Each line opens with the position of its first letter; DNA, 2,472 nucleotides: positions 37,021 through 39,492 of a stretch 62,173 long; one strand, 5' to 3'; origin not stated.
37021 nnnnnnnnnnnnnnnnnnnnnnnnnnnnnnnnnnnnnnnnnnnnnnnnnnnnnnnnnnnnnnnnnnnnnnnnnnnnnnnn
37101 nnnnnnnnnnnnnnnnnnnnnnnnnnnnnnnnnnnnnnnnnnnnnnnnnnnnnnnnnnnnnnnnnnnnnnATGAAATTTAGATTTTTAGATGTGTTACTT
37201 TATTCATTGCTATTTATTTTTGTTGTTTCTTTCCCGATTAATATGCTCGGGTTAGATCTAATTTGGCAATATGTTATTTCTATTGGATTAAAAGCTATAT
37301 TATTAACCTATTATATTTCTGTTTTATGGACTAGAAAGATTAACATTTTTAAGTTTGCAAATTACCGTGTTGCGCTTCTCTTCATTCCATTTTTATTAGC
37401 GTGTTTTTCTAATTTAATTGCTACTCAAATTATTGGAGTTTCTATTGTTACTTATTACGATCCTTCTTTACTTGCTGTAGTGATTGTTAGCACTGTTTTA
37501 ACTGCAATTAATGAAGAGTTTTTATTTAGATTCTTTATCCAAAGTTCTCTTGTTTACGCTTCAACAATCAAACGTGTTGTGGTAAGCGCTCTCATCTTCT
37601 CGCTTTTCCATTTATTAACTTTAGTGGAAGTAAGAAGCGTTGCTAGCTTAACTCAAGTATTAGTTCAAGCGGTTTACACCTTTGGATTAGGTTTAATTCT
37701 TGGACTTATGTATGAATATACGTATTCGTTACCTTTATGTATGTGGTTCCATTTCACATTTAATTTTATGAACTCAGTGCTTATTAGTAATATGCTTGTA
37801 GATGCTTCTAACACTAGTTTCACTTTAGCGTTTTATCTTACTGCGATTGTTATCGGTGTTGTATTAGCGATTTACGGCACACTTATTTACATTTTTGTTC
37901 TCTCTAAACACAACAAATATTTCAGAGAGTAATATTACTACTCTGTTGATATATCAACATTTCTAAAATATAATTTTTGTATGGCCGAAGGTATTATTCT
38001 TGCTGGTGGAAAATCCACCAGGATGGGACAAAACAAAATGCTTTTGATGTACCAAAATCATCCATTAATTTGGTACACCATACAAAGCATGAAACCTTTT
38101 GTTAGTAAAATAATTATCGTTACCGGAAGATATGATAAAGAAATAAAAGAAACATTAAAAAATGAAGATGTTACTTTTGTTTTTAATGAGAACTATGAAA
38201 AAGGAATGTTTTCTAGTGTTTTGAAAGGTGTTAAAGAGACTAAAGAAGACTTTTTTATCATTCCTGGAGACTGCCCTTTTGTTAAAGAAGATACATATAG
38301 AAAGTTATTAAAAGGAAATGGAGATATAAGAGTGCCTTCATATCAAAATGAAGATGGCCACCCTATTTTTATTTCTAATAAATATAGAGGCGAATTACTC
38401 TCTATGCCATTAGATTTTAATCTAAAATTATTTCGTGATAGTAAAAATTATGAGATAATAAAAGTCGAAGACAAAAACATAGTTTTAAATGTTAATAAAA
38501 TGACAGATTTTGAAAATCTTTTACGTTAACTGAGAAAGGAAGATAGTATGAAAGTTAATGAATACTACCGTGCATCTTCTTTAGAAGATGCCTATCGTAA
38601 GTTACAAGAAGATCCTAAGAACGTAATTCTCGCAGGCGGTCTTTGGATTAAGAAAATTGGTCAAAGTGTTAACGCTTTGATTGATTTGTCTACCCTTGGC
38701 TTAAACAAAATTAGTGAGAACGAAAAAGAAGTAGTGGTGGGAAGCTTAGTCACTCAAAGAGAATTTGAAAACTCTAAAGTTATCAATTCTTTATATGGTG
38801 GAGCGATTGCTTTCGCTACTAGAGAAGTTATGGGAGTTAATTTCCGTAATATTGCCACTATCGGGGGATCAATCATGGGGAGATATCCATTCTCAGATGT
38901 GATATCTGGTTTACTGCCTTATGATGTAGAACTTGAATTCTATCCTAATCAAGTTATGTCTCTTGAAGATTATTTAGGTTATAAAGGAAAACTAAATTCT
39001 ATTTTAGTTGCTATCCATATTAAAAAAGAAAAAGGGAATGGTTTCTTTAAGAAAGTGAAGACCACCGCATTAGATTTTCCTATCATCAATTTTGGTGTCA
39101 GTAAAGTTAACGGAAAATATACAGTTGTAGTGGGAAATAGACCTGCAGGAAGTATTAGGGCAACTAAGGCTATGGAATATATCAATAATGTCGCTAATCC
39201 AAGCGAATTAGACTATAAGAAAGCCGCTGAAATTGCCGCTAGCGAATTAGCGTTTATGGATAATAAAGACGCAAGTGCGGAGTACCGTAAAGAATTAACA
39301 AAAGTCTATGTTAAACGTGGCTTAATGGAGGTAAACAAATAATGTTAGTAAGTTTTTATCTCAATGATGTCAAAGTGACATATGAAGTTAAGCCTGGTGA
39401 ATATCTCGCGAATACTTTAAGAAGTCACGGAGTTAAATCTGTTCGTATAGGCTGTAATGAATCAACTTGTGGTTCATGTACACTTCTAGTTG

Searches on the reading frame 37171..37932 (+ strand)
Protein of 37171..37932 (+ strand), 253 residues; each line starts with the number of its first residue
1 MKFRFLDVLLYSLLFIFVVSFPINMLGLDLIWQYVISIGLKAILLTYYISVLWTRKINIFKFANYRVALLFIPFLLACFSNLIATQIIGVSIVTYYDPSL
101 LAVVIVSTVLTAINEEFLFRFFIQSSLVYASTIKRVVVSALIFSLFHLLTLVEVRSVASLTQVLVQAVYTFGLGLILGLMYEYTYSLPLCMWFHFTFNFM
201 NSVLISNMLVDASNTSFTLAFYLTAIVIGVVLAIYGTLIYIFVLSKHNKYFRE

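Call 77: search_protein_families(library=pfam, proteins=[window:37171-37932:+], max_evalue=0.00001)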
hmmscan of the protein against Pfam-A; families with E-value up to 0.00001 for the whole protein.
window:37171-37932:+ (253 aa): 1 family
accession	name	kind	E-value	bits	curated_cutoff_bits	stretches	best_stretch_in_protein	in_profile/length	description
PF02517.21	Rce1-like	-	4.6e-17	62.5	22.4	1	99-200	3-93/93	Type II CAAX prenyl endopeptidase Rce1-like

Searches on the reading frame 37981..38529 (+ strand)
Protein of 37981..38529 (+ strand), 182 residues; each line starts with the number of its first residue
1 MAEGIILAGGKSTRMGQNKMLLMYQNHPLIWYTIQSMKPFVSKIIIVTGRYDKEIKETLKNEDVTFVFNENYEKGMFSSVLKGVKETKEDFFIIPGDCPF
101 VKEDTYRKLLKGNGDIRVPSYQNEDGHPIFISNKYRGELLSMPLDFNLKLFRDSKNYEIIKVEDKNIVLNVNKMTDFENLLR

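Call 77: search_protein_families(library=pfam, proteins=[window:37981-38529:+], max_evalue=0.00001)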
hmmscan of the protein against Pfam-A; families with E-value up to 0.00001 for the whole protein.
window:37981-38529:+ (182 aa): 1 family
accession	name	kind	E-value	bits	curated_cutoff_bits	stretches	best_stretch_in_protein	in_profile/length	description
PF12804.13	NTP_transf_3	-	2e-35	122.7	27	1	4-147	1-149/160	MobA-like NTP transferase domain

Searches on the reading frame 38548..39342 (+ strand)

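Call 77: search_protein_families(library=pfam, proteins=[window:38548-39342:+], max_evalue=0.00001)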
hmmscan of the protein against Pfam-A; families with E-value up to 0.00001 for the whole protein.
window:38548-39342:+ (264 aa): 2 families
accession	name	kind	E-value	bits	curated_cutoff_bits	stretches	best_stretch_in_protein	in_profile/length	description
PF00941.27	FAD_binding_5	-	1.6e-19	70.8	27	1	5-158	4-167/170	FAD binding domain in molybdopterin dehydrogenase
PF03450.22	CO_deh_flav_C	-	7.2e-09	36.1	25.5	1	166-262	2-102/102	CO dehydrogenase flavoprotein C-terminal domain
